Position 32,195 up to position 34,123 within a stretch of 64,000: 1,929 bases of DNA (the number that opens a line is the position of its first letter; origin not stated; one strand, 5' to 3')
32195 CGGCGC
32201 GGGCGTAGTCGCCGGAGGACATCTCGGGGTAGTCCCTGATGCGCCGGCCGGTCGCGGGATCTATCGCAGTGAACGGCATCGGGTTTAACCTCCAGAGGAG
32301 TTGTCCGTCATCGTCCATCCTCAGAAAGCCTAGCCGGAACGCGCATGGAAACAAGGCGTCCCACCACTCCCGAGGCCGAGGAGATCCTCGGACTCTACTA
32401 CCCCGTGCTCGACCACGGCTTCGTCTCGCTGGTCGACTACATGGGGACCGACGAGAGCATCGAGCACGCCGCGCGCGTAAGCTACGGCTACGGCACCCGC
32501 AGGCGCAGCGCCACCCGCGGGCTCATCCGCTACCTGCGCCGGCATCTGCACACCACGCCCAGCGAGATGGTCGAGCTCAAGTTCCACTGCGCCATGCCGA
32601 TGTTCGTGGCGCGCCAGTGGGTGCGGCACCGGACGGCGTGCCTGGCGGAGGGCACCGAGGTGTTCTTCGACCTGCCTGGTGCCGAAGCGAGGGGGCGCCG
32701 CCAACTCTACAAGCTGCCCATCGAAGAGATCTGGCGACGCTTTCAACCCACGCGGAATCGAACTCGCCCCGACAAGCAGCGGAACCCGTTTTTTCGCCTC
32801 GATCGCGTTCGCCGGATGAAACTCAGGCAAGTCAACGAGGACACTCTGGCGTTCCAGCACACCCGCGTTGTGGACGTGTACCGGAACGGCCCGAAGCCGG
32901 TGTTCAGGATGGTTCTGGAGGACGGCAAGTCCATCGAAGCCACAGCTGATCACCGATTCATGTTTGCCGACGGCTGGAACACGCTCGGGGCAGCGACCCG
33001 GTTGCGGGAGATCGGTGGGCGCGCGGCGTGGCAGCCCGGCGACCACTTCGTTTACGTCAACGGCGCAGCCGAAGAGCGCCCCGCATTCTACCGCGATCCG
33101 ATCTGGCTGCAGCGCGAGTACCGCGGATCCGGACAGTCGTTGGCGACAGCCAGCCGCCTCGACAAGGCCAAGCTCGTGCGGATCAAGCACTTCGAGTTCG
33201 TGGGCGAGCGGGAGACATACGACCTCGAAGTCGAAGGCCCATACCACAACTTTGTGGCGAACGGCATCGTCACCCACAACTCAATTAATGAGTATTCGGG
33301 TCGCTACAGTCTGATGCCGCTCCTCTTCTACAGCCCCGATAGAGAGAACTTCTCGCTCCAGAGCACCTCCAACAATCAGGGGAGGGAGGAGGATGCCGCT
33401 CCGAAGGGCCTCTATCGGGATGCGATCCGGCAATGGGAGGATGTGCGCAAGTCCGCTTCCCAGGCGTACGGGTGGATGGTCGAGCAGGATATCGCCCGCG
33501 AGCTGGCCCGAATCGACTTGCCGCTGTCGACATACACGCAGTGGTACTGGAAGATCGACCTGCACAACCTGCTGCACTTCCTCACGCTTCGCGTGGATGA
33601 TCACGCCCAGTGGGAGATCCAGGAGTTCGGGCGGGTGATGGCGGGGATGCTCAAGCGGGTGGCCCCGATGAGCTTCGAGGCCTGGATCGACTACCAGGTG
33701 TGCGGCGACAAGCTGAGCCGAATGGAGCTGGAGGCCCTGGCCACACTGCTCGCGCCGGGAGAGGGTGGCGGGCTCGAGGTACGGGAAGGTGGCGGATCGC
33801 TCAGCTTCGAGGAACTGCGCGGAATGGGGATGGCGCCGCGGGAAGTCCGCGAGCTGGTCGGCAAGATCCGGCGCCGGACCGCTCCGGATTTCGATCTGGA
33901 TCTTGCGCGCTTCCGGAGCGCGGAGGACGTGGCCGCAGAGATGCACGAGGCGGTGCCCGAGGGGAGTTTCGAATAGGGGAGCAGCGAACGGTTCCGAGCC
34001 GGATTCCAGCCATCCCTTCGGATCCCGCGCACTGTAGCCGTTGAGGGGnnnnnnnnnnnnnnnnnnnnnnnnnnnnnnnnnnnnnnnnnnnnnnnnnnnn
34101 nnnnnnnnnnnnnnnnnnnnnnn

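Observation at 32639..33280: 214-aa mini-intein inserted inside the ThyX signature motif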

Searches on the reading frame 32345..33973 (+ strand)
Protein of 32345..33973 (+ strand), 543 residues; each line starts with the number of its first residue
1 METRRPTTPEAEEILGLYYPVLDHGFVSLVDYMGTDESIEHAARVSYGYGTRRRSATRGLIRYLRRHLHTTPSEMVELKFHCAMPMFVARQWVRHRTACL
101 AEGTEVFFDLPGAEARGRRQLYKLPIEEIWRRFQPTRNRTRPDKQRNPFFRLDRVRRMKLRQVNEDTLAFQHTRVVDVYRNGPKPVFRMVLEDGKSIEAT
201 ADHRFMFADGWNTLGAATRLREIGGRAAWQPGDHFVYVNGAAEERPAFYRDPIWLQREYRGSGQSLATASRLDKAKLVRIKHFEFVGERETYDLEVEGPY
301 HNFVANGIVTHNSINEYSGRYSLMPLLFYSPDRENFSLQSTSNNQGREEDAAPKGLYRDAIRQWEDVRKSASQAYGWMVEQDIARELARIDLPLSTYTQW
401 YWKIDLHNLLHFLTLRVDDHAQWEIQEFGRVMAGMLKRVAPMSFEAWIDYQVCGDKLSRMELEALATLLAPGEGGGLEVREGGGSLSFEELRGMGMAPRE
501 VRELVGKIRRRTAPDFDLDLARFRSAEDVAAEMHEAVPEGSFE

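Call 3: search_protein_families(library=pfam, proteins=[window:32345-33973:+], max_evalue=1)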
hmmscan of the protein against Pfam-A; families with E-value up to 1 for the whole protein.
window:32345-33973:+ (543 aa): 4 families
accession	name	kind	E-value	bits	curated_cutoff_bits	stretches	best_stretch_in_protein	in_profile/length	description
PF02511.20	Thy1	-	1.3e-45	156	24.8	2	303-441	69-190/191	Thymidylate synthase complementing protein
PF14890.11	Intein_splicing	-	1.9e-11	44.4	35.8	1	162-312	25-155/155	Intein splicing domain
PF23406.1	ZNF380_CC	-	0.017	16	28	1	105-135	3-33/81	ZNF380 coiled-coil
PF17755.6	UvrA_DNA-bind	-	0.069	13.9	23.2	0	33-76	61-104/110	UvrA DNA-binding domain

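Call 4: search_protein_families(library=ncbifam, proteins=[window:32345-33973:+], max_evalue=1)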
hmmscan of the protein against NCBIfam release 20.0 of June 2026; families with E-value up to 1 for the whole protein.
window:32345-33973:+ (543 aa): 11 families
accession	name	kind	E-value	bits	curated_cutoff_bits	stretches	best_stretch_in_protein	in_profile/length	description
TIGR02170.1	thyX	equivalog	7.5e-46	156.3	87.9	2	291-447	59-211/211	FAD-dependent thymidylate synthase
NF005852.0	PRK07773.1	equivalog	5e-19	68.1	780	2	150-215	417-482/886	replicative DNA helicase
NF038136.1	rSAM_Rv_intein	exception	1e-07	31.2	700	1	170-218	114-161/574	intein-containing Rv2578c family radical SAM protein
TIGR01443.1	intein_Cterm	domain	1.1e-07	31.9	15.6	1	290-313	1-24/24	intein C-terminal splicing region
TIGR01445.1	intein_Nterm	domain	2.3e-05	25.3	24.5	1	99-206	1-82/83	intein N-terminal splicing region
NF006207.0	PRK08332.1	equivalog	6.2e-05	20.4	2400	2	177-215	939-977/1684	vitamin B12-dependent ribonucleotide reductase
NF038162.1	RtcB_rel_intein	exception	0.00028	19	1150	1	280-312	544-578/961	intein-containing RtcB family protein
NF003158.0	PRK04132.1-3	equivalog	0.0006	17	1750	1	183-212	701-730/1437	replication factor C small subunit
NF011418.0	PRK14845.1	equivalog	0.0053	14.5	756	1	272-313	435-475/1049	translation initiation factor IF-2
NF007079.0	PRK09532.1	equivalog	0.0067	14.6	1525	1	174-210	817-853/876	DNA polymerase III subunit alpha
NF007072.0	PRK09519.1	equivalog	0.24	9.7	1024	0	290-314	670-693/790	intein-containing recombinase RecA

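Call 5: search_solved_structures(query=window:32345-33973:+, max_evalue=0.001, show_alignments=2)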
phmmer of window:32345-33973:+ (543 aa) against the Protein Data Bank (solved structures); distinct sequences matched with E-value up to 0.001: 28.
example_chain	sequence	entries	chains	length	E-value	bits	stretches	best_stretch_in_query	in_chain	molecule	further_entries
6j61_A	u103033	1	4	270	2.2e-57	198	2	313-472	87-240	Flavin-dependent thymidylate synthase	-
5chp_A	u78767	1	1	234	1.3e-42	149.2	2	313-460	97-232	Thymidylate synthase ThyX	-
1kq4_A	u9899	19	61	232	1.7e-42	148.8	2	313-460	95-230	HYPOTHETICAL PROTEIN TM0449 | Thymidylate synthase thyX | Flavin-dependent thymidylate synthase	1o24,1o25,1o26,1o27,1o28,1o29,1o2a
3g4a_A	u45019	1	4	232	3.7e-42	147.7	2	313-460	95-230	Thymidylate synthase thyX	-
8rep_A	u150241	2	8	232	4e-42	147.6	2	313-460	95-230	Flavin-dependent thymidylate synthase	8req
4gtl_A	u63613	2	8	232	4.1e-42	147.5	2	313-460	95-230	Thymidylate synthase thyX | Thymidylate synthase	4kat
3g4c_A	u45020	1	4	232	5.3e-42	147.2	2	313-460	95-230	Thymidylate synthase thyX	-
5ios_A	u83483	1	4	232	6.1e-42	147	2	313-460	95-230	Thymidylate synthase ThyX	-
4gtc_A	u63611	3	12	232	8e-42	146.6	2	313-460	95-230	Thymidylate synthase thyX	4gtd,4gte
5iot_A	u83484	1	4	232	1.1e-41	146.2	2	313-460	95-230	Thymidylate synthase ThyX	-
4kar_A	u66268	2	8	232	2e-41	145.3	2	313-460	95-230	Thymidylate synthase | Thymidylate synthase ThyX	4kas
4gtf_A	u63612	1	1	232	3e-41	144.7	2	313-460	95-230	Thymidylate synthase thyX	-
3n0b_A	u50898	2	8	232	3.3e-40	141.2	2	313-460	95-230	Thymidylate synthase thyX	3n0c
4p5a_A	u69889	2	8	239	3.4e-16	62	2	313-447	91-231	Thymidylate synthase ThyX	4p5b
1mi8_A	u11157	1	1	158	1e-10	43.9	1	158-216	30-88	DnaB intein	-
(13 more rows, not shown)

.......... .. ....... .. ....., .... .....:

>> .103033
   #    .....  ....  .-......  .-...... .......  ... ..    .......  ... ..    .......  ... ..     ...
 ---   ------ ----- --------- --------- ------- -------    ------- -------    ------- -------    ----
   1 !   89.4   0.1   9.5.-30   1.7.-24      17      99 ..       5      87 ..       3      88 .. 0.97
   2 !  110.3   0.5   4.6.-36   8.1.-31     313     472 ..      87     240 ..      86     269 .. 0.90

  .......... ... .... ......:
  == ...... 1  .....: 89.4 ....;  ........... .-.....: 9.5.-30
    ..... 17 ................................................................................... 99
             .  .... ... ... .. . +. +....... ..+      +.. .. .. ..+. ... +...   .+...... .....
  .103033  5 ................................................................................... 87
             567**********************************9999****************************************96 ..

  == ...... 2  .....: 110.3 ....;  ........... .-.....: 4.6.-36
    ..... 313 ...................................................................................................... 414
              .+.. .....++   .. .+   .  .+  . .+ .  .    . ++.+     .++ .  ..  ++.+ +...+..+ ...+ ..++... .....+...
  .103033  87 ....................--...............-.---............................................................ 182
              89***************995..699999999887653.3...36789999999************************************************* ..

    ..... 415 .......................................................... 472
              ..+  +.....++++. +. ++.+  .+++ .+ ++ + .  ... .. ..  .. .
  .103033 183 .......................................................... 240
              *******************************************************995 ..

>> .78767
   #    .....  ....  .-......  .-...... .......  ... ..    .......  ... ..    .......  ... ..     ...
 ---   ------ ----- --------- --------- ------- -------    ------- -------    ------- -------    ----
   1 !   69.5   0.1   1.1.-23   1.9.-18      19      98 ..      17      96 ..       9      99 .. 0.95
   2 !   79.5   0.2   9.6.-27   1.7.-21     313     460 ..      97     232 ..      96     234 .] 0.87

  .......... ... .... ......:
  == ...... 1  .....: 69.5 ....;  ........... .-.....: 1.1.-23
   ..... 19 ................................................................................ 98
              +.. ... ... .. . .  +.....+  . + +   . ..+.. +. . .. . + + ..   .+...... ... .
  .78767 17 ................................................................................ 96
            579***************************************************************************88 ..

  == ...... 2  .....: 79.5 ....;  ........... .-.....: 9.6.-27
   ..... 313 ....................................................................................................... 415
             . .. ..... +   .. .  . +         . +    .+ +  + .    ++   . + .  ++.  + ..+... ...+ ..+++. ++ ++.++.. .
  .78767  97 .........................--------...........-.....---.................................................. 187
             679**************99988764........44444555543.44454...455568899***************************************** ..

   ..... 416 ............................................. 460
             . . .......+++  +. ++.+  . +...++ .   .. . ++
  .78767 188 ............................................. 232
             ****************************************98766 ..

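Call 8: find_homologous_proteins(query=window:32345-33973:+, max_evalue=0.00001)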
Query window:32345-33973:+ (543 aa): 7750 proteins with E <= 0.00001 among 8000 candidates; the best 120 are listed.
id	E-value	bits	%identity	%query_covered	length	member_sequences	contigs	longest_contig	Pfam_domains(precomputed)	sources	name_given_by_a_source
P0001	0.0e+0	1258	100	100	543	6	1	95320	PF02511.21,PF14890.12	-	-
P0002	0.0e+0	1225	97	100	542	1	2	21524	PF02511.21,PF14890.12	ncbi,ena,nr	ncbi:MAG: FAD-dependent thymidylate synthase [Gammaproteobacteria bacterium]|nr:FAD-dependent thymid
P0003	0.0e+0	1222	97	100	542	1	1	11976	PF02511.21,PF14890.12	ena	-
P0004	0.0e+0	1209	97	100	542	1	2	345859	PF02511.21,PF14890.12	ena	-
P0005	0.0e+0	1200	96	100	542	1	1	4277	PF02511.21,PF14890.12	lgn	-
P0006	0.0e+0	1186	94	100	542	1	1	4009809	PF02511.21,PF14890.12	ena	-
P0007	0.0e+0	1184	95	100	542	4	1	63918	PF02511.21,PF14890.12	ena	-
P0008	0.0e+0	1183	94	100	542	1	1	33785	PF02511.21,PF14890.12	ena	-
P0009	0.0e+0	1173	94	99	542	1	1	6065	PF02511.21,PF14890.12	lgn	-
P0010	0.0e+0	1172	93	100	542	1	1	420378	PF02511.21,PF14890.12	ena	-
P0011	0.0e+0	1117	90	100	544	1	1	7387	PF02511.21,PF14890.12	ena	-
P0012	0.0e+0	1110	85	100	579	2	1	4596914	PF02511.21,PF14890.12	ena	-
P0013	0.0e+0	1099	88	100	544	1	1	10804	PF02511.21,PF14890.12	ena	-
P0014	0.0e+0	1099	88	100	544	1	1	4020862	PF02511.21,PF14890.12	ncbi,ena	-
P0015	0.0e+0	1099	88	100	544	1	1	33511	PF02511.21,PF14890.12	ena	-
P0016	0.0e+0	1099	88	100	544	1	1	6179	PF02511.21,PF14890.12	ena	-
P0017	0.0e+0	1097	88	100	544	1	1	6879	PF02511.21,PF14890.12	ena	-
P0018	0.0e+0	1094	88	100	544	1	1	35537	PF02511.21,PF14890.12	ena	-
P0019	0.0e+0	1093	88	100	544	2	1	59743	PF02511.21,PF14890.12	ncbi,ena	-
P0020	0.0e+0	1090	87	100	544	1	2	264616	PF02511.21,PF14890.12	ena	-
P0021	0.0e+0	1086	87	100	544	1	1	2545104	PF02511.21,PF14890.12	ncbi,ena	-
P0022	0.0e+0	1085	87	100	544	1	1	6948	PF02511.21,PF14890.12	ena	-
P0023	0.0e+0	1078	81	100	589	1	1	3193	PF02511.21,PF14890.12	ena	-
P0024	0.0e+0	1074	84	99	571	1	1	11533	PF02511.21,PF14890.12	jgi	jgi:thymidylate synthase (FAD)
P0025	0.0e+0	1071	83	100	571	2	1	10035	PF02511.21,PF14890.12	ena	-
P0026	0.0e+0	1063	91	49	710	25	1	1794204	PF01844.30,PF02511.21,PF14890.12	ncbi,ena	-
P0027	0.0e+0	1057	83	100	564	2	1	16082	PF02511.21,PF14890.12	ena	-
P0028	0.0e+0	1055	85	100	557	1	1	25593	PF02511.21,PF14890.12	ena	-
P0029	0.0e+0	1053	83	100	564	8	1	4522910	PF02511.21,PF14890.12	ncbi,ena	-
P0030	0.0e+0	1053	82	100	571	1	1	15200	PF02511.21,PF14890.12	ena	-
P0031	0.0e+0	1050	84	100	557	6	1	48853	PF02511.21,PF14890.12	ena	-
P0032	0.0e+0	1050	84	100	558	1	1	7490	PF02511.21,PF14890.12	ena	-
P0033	0.0e+0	1049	84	100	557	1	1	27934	PF02511.21,PF14890.12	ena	-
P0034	0.0e+0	1045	84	100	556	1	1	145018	PF02511.21,PF14890.12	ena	-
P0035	0.0e+0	1042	84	100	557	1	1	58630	PF02511.21,PF14890.12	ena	-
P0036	0.0e+0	1042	83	50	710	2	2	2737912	PF01844.30,PF02511.21,PF14890.12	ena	-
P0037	0.0e+0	1036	82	100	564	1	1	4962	PF02511.21,PF14890.12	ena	-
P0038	0.0e+0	1035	81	100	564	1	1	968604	PF02511.21,PF14890.12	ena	-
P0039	0.0e+0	1034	82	100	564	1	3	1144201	PF02511.21,PF14890.12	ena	-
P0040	0.0e+0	1034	81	100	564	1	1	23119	PF02511.21,PF14890.12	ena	-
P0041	0.0e+0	1032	81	100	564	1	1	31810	PF02511.21,PF14890.12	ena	-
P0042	0.0e+0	1031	81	100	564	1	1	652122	PF02511.21,PF14890.12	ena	-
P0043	0.0e+0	1028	82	99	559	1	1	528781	PF02511.21,PF14890.12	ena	-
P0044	0.0e+0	1027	81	100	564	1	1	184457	PF02511.21,PF14890.12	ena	-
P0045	0.0e+0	1015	80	100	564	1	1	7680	PF02511.21,PF14890.12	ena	-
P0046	4.1e-290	981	90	86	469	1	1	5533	PF02511.21,PF14890.12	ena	-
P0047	6.2e-279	944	80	90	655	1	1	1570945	PF02511.21,PF14890.12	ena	-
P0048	1.2e-270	917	83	49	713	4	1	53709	PF01844.30,PF02511.21,PF14890.12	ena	-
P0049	9.3e-269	911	78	52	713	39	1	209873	PF01844.30,PF02511.21,PF14890.12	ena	-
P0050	2.1e-268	909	94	76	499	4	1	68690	PF02511.21,PF14890.12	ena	-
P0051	1.3e-266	903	73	100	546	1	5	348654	PF02511.21,PF14890.12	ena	-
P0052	1.6e-266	903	73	100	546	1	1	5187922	PF02511.21,PF14890.12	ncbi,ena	-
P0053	1.2e-265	900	72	100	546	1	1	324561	PF02511.21,PF14890.12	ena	-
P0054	1.5e-265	900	74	96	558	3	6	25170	PF02511.21,PF14890.12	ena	-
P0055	4.8e-264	895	82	49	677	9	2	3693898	PF01844.30,PF02511.21,PF14890.12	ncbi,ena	-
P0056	3.3e-263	892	81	49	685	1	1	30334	PF13384.13,PF01844.30,PF02511.21,PF14890.12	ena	-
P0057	6.6e-263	891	72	100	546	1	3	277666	PF02511.21,PF14890.12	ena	-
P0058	7.6e-259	878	73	99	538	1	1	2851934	PF02511.21,PF14890.12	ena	-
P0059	1.8e-258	877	73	99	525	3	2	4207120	PF02511.21,PF14890.12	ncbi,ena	-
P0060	3.2e-258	876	72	99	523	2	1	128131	PF02511.21,PF14890.12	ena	-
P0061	5.1e-258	875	72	99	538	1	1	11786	PF02511.21,PF14890.12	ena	-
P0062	8.3e-258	874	72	99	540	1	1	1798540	PF02511.21,PF14890.12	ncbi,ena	-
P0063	8.9e-258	874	73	99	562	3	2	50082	PF02511.21,PF14890.12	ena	-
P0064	1.7e-257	873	72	99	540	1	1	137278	PF02511.21,PF14890.12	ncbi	-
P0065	2.9e-257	873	72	99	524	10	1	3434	PF02511.21,PF14890.12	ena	-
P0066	5.4e-257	872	80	49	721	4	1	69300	PF00376.30,PF01844.30,PF02511.21,PF14890.12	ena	-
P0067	6.3e-257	871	72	99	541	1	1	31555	PF02511.21,PF14890.12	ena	-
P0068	1.2e-256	871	71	99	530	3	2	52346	PF02511.21,PF14890.12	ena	-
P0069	2.4e-256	870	72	99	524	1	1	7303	PF02511.21,PF14890.12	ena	-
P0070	3.4e-256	869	72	99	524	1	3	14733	PF02511.21,PF14890.12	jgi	-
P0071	3.9e-256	869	72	99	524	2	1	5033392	PF02511.21,PF14890.12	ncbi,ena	-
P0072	4.0e-256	869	72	99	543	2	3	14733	PF02511.21,PF14890.12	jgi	-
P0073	1.8e-255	867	72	99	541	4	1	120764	PF02511.21,PF14890.12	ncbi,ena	-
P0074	2.3e-255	866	72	99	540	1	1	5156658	PF02511.21,PF14890.12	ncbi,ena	-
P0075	2.9e-255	866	72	99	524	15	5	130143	PF02511.21,PF14890.12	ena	-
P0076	5.9e-255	865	72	99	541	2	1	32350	PF02511.21,PF14890.12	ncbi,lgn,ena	-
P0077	7.8e-255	865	72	99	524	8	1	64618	PF02511.21,PF14890.12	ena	-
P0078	1.6e-254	864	72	99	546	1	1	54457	PF02511.21,PF14890.12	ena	-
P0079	1.7e-254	863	72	99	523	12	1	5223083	PF02511.21,PF14890.12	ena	-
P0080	2.6e-254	863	72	99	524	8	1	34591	PF02511.21,PF14890.12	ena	-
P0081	5.9e-254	862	72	99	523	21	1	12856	PF02511.21,PF14890.12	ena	-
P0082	6.2e-253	858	63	99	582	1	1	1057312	PF02511.21,PF14890.12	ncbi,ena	-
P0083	1.5e-252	857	71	54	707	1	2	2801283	PF13411.13,PF01844.30,PF02511.21,PF14890.12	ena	-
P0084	4.5e-252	855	75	49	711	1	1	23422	PF01844.30,PF02511.21,PF14890.12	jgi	-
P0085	5.1e-252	855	80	49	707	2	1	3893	PF00376.30,PF01844.30,PF02511.21,PF14890.12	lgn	-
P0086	2.0e-251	853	70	99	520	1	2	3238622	PF02511.21,PF14890.12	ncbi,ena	-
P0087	5.3e-251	852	71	99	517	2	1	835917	PF02511.21,PF14890.12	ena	-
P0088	1.1e-250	851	70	99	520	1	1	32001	PF02511.21,PF14890.12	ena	-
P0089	1.4e-250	851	76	48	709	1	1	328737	PF01844.30,PF02511.21,PF14890.12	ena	-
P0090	3.5e-250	849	79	48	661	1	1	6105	PF01844.30,PF02511.21,PF14890.12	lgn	-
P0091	7.6e-250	848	70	99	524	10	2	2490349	PF02511.21,PF14890.12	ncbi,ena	-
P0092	8.6e-250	848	71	99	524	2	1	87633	PF02511.21,PF14890.12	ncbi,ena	-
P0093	1.3e-249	847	71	99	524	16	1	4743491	PF02511.21,PF14890.12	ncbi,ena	-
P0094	1.3e-249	847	78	48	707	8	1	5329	PF13384.13,PF01844.30,PF02511.21,PF14890.12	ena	-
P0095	1.9e-249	847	71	99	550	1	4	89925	PF02511.21,PF14890.12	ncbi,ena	-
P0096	3.6e-249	846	77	49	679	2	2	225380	PF01844.30,PF02511.21,PF14890.12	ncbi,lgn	ncbi:MAG: hypothetical protein AMXMBFR53_03200 [Gemmatimonadota bacterium]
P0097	8.2e-249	845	76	49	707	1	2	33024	PF00376.30,PF01844.30,PF02511.21,PF14890.12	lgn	-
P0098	9.5e-249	844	60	66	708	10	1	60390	PF01844.30,PF02511.21,PF14890.12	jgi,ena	-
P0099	1.8e-248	844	75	49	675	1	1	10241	PF13384.13,PF01844.30,PF02511.21,PF14890.12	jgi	jgi:thymidylate synthase (FAD)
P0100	1.9e-248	843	77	48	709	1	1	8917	PF01844.30,PF02511.21,PF14890.12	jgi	-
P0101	1.9e-248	843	70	99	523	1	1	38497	PF02511.21,PF14890.12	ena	-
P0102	2.8e-248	843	80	48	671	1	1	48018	PF01844.30,PF02511.21,PF14890.12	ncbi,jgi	-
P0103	1.6e-247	840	70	99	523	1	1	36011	PF02511.21,PF14890.12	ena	-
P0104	2.6e-247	840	77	48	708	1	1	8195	PF01844.30,PF02511.21,PF14890.12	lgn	-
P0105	3.8e-247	839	57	71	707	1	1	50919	PF13384.13,PF01844.30,PF02511.21,PF14890.12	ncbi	-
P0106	4.9e-247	839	75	49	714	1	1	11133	PF01844.30,PF02511.21,PF14890.12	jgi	jgi:thymidylate synthase (FAD)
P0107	7.5e-247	838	73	50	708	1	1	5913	PF01844.30,PF02511.21,PF14890.12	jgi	-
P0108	7.9e-247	838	67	100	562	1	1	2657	PF02511.21,PF14890.12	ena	-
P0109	1.6e-246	837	77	48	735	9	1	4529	PF01844.30,PF02511.21,PF14890.12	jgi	jgi:thymidylate synthase (FAD)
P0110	1.7e-246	837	59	69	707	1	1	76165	PF01844.30,PF02511.21,PF14890.12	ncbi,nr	ncbi:MAG TPA: FAD-dependent thymidylate synthase [Longimicrobiales bacterium]|nr:FAD-dependent thymi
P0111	1.9e-246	837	59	70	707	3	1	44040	PF01844.30,PF02511.21,PF14890.12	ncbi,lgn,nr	ncbi:MAG: FAD-dependent thymidylate synthase [Longimicrobiales bacterium]|nr:FAD-dependent thymidyla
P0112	1.1e-245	834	59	69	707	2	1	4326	PF01844.30,PF02511.21,PF14890.12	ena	-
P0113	1.4e-245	834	73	49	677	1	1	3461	PF13384.13,PF01844.30,PF02511.21,PF14890.12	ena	-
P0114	2.8e-245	833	70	99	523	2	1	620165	PF02511.21,PF14890.12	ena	-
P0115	2.9e-245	833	75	48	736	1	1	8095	PF01844.30,PF02511.21,PF14890.12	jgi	-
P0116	3.9e-245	833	73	49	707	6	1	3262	PF13384.13,PF01844.30,PF02511.21,PF14890.12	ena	-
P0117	5.8e-245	832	75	49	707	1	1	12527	PF13384.13,PF01844.30,PF02511.21,PF14890.12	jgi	jgi:thymidylate synthase (FAD)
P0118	9.4e-245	831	72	49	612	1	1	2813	PF02511.21,PF14890.12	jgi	jgi:flavin-dependent thymidylate synthase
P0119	1.8e-244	830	75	49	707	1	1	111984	PF13384.13,PF01844.30,PF02511.21,PF14890.12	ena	-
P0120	2.8e-244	830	70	99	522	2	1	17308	PF02511.21,PF14890.12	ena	-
